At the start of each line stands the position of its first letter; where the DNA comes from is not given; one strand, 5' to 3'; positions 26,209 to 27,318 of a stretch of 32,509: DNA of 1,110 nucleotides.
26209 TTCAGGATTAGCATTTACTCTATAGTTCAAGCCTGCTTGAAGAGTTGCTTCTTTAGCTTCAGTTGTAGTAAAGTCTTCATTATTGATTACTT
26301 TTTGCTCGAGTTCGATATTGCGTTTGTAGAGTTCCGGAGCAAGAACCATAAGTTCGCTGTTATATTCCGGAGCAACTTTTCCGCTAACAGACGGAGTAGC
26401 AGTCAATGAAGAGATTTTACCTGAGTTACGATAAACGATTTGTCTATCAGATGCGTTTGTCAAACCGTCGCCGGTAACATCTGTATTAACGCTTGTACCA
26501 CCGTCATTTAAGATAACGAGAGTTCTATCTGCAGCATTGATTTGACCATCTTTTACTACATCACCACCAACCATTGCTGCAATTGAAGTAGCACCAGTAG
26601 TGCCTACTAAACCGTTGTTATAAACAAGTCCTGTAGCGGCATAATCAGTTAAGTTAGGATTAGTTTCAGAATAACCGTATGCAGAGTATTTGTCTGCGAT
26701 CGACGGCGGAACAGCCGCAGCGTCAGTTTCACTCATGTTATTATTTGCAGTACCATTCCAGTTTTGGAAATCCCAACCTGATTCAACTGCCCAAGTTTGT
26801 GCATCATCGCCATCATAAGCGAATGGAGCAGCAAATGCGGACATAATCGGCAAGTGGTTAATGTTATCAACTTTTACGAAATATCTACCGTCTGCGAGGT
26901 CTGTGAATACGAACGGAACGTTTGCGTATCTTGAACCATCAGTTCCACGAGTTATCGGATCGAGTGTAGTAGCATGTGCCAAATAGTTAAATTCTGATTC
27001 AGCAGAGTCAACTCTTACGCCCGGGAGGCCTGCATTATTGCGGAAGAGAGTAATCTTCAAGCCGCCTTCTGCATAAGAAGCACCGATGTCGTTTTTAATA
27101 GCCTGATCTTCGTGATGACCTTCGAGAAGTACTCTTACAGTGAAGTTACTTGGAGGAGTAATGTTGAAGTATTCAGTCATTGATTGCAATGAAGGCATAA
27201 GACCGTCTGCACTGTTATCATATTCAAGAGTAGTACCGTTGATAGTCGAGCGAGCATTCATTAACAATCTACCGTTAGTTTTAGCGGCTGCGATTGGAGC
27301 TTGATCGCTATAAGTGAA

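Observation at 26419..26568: Duplicated dockerin-like F-hand in the same polypeptide as two cohesin-like modules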

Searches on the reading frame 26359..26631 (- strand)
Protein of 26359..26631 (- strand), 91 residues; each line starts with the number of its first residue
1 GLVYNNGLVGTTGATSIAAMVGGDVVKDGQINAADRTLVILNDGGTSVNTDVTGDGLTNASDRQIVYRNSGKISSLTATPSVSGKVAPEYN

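Call 7: search_protein_families(library=pfam, proteins=[window:26359-26631:-], max_evalue=10)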
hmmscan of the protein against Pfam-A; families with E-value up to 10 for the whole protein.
seq(91 aa): 1 family
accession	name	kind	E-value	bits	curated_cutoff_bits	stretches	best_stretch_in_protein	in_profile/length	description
PF00404.24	Dockerin_1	-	4.4e-06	27.2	22.9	2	23-68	2-54/57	Dockerin type I domain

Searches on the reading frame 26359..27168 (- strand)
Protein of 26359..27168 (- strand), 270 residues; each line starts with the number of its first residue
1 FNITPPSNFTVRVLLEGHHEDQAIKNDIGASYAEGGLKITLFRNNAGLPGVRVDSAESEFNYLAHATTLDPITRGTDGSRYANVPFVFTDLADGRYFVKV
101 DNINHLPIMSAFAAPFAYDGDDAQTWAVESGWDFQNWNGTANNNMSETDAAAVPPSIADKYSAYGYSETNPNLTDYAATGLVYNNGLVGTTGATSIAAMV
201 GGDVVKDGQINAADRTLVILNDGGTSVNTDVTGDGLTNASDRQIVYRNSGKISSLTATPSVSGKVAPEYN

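Call 7: search_protein_families(library=pfam, proteins=[window:26359-27168:-], max_evalue=10)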
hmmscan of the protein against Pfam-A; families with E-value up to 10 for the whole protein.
seq(270 aa): 1 family
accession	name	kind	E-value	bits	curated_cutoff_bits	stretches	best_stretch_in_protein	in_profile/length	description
PF00404.24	Dockerin_1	-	0.00024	21.7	22.9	1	202-247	2-54/57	Dockerin type I domain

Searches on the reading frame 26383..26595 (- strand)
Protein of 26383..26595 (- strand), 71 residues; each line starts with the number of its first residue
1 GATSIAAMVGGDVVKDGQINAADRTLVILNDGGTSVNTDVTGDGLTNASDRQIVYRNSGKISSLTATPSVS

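Call 43: search_protein_families(library=pfam, alignment_id=A4, max_evalue=0.01)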
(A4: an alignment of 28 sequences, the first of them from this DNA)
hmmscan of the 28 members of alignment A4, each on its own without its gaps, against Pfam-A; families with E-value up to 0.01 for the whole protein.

A. member 1, seq(71 aa): 1 family
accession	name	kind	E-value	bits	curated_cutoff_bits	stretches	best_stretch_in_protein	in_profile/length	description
PF00404.24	Dockerin_1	-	7.4e-06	26.5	22.9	1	11-56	2-54/57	Dockerin type I domain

B. families by the number of members that match (of 28 scanned): 2 families
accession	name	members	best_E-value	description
PF00404.24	Dockerin_1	27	1.3e-10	Dockerin type I domain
PF01106.22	NifU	1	0.0024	NifU-like domain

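Call 44: search_solved_structures(query=A4, max_evalue=1, show_alignments=2)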
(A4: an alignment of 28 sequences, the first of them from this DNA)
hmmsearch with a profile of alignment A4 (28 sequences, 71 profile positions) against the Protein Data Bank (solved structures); distinct sequences matched with E-value up to 1: 38.
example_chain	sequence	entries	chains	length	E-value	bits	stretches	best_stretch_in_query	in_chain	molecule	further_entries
2y3n_B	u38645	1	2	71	4.1e-07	32.7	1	11-65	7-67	CELLULOSOMAL FAMILY-48 PROCESSIVE GLYCOSIDE HYDROLASE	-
2b59_B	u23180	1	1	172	1.6e-06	30.8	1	8-68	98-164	Cellulosomal scaffolding protein A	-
3kcp_A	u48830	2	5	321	4e-06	29.5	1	8-68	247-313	Cellulosomal-scaffolding protein A | Cellulosome anchoring protein cohesin region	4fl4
5g5d_B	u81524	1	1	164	3.9e-05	26.3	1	8-66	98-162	CELLULOSOMAL-SCAFFOLDING PROTEIN A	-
4fl4_A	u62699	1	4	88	8.3e-05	25.3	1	11-56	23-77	Glycoside hydrolase family 9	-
2ccl_B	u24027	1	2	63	9.2e-05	25.1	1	39-57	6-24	ENDO-1,4-BETA-XYLANASE Y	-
8ajy_B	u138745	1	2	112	0.00015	24.4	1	10-43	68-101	Dockerin from ScaH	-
1ohz_B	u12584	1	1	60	0.00022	23.9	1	11-54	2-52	ENDO-1,4-BETA-XYLANASE Y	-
2vn5_B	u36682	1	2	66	0.00026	23.7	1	8-56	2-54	ENDOGLUCANASE A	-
1daq_A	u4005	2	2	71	0.0005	22.8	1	11-56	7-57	ENDOGLUCANASE SS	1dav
2vn6_B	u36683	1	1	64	0.00057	22.6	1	8-56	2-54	ENDOGLUCANASE A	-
2mte_A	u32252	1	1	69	0.00077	22.2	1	11-56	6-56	Cellulose 1,4-beta-cellobiosidase (reducing end) CelS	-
6kg9_A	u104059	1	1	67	0.00091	21.9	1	9-50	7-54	And cellulose-binding endoglucanase family 9 CelL ortholog dockerin domain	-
6kgc_B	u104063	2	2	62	0.00095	21.9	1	10-50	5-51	And cellulose-binding endoglucanase family 9 CelL ortholog dockerin domain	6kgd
4wi0_B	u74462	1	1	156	0.0013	21.4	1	14-63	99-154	Cellulosomal scaffoldin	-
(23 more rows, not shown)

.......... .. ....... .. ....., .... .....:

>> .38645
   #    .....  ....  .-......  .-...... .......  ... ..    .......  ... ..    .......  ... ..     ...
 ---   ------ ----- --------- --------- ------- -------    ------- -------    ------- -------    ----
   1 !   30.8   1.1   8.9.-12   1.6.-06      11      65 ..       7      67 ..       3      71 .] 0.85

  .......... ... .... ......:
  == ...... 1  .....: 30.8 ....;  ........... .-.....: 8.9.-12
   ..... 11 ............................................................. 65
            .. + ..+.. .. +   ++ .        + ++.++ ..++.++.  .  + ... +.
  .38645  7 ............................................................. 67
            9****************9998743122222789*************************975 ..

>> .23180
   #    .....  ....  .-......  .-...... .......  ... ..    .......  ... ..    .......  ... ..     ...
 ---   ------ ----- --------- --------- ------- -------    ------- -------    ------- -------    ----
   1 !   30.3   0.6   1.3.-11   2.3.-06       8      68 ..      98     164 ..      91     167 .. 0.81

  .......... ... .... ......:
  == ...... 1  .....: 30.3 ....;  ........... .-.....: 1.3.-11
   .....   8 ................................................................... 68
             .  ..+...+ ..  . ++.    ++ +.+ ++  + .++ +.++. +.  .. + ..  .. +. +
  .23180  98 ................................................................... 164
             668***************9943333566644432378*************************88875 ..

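Call 55: find_homologous_proteins(query=A4, max_evalue=0.001)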
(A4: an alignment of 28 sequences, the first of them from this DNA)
Query A4 (28 sequences) (71 aa, profile of the alignment): 21 proteins with E <= 0.001 among 2712 candidates.
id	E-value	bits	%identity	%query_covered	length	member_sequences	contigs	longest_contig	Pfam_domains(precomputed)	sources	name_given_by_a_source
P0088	1.4e-27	113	55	85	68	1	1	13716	-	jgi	jgi:hypothetical protein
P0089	1.0e-21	94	58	80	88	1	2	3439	PF00404.25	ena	-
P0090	5.5e-16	76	45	90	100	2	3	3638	-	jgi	jgi:hypothetical protein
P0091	4.2e-15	73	37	96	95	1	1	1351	-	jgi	jgi:hypothetical protein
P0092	1.6e-10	58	43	77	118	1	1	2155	-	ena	-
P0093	3.2e-8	51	38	63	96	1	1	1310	PF00404.25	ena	-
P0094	3.9e-8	50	47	65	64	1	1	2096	PF00404.25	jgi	-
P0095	3.6e-7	47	39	65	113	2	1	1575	PF00404.25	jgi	jgi:hypothetical protein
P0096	9.6e-7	46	42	72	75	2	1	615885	-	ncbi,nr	ncbi:MAG: hypothetical protein IPG78_09555 [Ignavibacteria bacterium]|nr:hypothetical protein [Ignav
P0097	1.7e-6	45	34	83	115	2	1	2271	PF07589.17,PF00404.25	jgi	jgi:hypothetical protein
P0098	2.5e-6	45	42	65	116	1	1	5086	PF00404.25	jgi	jgi:hypothetical protein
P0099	4.9e-6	44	-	-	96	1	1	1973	PF00404.25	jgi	jgi:hypothetical protein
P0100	6.5e-6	43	40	86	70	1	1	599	PF00404.25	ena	-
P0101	1.6e-5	42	37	80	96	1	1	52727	PF00404.25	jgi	jgi:hypothetical protein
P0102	6.9e-5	40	41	62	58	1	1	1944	PF00404.25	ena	-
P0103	1.1e-4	39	44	61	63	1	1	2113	PF00404.25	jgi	jgi:hypothetical protein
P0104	2.8e-4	38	37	83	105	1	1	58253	PF00404.25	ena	-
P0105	7.8e-4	37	38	69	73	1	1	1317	PF00404.25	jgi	jgi:hypothetical protein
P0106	8.3e-4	37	51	62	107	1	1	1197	PF00404.25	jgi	jgi:hypothetical protein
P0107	9.2e-4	36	40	59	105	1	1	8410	PF13405.13,PF00404.25,PF13202.13,PF00036.39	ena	-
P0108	9.3e-4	36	45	62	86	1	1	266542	PF00404.25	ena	-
